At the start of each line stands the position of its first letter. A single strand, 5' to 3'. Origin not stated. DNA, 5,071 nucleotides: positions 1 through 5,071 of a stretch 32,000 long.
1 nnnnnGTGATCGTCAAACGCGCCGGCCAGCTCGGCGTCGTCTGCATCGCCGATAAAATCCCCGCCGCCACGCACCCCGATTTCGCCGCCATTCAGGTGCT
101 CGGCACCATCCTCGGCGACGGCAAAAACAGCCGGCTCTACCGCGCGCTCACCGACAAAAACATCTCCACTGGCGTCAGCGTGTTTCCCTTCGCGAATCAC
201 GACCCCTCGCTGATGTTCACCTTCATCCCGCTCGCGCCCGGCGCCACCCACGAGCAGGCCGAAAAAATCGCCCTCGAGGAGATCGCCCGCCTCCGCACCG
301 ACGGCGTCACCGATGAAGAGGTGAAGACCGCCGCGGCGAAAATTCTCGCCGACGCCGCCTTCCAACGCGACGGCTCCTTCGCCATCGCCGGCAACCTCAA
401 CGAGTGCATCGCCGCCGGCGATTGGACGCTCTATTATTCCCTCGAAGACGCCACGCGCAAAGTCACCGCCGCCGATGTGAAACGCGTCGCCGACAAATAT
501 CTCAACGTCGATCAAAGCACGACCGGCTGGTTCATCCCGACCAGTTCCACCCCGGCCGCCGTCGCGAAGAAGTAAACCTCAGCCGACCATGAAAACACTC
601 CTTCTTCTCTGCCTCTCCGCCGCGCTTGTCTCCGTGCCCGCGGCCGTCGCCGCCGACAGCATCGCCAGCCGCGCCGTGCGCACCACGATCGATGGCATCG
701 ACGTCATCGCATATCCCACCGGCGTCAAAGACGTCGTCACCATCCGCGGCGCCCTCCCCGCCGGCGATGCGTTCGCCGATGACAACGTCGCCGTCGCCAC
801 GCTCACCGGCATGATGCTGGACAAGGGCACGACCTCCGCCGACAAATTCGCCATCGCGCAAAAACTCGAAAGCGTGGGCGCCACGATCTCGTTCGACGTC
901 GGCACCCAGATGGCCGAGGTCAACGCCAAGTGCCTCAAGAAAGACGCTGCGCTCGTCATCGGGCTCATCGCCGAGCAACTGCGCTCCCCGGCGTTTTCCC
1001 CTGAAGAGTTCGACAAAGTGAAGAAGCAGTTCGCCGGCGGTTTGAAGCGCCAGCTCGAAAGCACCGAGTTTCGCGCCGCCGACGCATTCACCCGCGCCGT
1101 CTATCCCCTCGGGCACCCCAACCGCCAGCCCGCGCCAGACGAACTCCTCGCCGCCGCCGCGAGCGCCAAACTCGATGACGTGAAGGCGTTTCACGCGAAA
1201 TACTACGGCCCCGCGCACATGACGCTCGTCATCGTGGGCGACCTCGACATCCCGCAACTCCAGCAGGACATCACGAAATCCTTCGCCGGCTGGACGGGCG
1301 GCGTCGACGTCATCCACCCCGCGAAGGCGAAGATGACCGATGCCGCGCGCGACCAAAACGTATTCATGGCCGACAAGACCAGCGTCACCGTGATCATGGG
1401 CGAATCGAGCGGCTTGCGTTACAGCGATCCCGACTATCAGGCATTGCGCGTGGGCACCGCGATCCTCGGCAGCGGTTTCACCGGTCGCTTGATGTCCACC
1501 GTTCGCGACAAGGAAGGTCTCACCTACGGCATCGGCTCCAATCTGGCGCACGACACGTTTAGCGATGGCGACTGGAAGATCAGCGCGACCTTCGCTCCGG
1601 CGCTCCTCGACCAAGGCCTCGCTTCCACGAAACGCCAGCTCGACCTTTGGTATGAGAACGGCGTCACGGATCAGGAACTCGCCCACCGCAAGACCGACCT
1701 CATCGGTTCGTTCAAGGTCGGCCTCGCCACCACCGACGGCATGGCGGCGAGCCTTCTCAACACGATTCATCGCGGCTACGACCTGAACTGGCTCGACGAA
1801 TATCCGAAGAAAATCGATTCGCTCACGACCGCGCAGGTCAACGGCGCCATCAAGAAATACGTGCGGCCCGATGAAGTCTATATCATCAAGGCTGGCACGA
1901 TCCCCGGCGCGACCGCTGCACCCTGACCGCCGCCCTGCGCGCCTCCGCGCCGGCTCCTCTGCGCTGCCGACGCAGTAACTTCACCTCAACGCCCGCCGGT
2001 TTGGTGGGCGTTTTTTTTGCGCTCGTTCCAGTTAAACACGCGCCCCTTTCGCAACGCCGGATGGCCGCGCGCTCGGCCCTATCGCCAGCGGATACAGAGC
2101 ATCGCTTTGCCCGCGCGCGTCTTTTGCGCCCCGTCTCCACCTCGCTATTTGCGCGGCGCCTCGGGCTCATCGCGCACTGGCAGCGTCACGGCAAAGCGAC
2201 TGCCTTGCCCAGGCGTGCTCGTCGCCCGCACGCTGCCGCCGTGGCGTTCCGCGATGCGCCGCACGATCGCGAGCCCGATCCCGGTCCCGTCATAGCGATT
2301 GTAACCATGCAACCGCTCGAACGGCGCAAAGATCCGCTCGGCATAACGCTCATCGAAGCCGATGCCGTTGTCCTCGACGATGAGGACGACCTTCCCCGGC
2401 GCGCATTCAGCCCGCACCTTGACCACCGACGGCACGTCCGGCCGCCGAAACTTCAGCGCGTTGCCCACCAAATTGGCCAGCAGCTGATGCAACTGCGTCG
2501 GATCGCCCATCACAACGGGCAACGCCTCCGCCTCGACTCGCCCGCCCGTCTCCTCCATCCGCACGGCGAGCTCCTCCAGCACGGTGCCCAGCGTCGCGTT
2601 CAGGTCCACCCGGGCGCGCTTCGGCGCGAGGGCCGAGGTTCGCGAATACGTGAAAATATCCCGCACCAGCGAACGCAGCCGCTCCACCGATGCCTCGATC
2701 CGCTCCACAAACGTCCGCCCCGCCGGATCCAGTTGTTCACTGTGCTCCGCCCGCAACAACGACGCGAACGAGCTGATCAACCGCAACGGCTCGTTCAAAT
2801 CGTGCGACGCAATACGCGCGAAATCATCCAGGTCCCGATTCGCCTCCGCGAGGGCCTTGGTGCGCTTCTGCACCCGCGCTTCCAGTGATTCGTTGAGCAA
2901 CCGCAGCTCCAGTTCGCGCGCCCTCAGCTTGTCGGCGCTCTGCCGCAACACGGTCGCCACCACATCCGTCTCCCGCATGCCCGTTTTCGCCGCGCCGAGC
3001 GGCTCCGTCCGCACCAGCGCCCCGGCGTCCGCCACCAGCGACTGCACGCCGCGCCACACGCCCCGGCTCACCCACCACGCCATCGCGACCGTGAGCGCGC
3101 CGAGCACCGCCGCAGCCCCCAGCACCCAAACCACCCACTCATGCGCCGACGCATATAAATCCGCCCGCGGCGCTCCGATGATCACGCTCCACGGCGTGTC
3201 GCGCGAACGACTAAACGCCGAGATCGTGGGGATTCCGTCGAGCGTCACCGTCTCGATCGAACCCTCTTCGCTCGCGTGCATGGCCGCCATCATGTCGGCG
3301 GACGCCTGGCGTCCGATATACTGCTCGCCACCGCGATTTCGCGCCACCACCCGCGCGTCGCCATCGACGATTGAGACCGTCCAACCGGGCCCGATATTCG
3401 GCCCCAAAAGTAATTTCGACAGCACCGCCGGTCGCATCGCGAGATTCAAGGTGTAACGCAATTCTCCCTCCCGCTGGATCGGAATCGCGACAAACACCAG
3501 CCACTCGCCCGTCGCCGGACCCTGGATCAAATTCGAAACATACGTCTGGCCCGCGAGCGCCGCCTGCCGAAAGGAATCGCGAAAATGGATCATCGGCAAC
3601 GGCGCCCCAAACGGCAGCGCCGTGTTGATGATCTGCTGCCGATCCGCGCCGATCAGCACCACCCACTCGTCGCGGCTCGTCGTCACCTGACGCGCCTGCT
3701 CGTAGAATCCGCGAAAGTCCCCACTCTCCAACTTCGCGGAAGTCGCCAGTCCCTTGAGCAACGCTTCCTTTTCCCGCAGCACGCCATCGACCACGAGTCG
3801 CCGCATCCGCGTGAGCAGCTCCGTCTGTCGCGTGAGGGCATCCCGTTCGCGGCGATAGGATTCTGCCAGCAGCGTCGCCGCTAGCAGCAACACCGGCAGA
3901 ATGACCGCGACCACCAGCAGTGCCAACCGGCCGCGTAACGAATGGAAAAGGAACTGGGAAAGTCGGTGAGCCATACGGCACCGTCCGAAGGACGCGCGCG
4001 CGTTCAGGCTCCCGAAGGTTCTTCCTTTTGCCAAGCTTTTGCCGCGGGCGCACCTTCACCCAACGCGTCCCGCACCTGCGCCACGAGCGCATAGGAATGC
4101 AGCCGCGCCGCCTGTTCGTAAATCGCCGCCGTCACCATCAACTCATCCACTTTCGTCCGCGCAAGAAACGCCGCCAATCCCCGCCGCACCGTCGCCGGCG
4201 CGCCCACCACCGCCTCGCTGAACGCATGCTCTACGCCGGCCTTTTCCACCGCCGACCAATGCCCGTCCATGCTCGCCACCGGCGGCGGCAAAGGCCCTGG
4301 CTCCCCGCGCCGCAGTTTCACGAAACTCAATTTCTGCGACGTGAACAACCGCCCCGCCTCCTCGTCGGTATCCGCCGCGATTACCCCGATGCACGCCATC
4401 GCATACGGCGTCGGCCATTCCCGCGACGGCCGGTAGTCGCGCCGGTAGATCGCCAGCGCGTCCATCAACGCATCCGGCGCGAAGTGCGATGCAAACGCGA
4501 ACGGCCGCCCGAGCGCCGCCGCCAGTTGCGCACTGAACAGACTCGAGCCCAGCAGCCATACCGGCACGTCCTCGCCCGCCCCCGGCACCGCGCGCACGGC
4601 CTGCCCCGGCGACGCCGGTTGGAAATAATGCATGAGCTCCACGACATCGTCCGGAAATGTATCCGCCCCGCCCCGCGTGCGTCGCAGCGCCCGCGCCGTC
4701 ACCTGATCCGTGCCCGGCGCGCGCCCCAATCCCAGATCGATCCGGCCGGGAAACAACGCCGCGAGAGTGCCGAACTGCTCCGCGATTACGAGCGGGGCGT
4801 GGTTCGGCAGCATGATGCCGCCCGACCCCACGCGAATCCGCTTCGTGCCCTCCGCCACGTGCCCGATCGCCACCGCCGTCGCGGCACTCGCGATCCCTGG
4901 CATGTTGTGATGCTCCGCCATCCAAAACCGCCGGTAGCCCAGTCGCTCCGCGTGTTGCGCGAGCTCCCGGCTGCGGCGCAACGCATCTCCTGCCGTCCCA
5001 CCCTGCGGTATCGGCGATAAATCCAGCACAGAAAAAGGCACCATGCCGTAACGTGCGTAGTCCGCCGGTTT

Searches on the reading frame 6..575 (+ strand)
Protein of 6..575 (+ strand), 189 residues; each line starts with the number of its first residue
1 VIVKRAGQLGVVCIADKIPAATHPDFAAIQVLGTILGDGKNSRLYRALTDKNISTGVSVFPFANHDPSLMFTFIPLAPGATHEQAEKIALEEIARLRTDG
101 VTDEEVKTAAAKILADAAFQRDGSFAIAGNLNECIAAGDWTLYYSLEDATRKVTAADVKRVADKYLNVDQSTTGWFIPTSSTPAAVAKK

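Call 46: search_protein_families(library=pfam, proteins=[window:6-575:+], max_evalue=0.00001)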
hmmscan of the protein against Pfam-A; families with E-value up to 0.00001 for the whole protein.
window:6-575:+ (189 aa): 1 family
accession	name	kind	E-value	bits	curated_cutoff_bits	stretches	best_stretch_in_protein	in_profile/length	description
PF05193.26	Peptidase_M16_C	-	2.9e-15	57.1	23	1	8-111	75-179/181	Peptidase M16 inactive domain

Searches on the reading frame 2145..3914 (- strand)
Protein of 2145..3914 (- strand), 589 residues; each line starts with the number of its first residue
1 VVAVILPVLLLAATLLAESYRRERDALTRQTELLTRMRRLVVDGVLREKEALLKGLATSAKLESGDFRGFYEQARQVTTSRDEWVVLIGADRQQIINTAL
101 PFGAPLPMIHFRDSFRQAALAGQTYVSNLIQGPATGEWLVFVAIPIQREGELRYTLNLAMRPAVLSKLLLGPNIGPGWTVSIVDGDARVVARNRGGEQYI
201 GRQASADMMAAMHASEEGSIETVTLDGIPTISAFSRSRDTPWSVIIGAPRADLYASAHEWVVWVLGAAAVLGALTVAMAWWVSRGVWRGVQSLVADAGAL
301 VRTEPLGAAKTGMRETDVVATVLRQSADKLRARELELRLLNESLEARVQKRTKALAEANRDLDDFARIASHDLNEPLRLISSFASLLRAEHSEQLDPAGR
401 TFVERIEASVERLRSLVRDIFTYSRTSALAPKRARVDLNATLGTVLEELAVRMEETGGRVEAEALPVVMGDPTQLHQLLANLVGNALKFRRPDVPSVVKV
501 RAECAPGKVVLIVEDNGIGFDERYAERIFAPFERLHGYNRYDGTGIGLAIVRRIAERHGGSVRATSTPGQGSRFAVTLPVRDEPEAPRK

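Call 46: search_protein_families(library=pfam, proteins=[window:2145-3914:-], max_evalue=0.00001)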
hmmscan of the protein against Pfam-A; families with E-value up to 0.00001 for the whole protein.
window:2145-3914:- (589 aa): 3 families
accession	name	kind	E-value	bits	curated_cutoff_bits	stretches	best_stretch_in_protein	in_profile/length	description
PF02518.31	HATPase_c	-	1e-28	100.4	26.4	1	470-581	1-110/111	Histidine kinase-, DNA gyrase B-, and HSP90-like ATPase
PF00512.31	HisKA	-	1.4e-11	44.7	26.9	1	362-426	2-63/66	His Kinase A (phospho-acceptor) domain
PF02743.24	dCache_1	-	1.5e-07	31.7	45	1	25-246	5-239/240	Cache domain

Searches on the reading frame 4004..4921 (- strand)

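Call 46: search_protein_families(library=pfam, proteins=[window:4004-4921:-], max_evalue=0.00001)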
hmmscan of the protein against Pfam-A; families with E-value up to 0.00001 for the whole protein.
window:4004-4921:- (305 aa): 1 family
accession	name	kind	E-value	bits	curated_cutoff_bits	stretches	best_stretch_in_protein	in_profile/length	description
PF00296.26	Bac_luciferase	-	6.5e-29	101.7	27.9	1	1-258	42-312/314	Luciferase-like monooxygenase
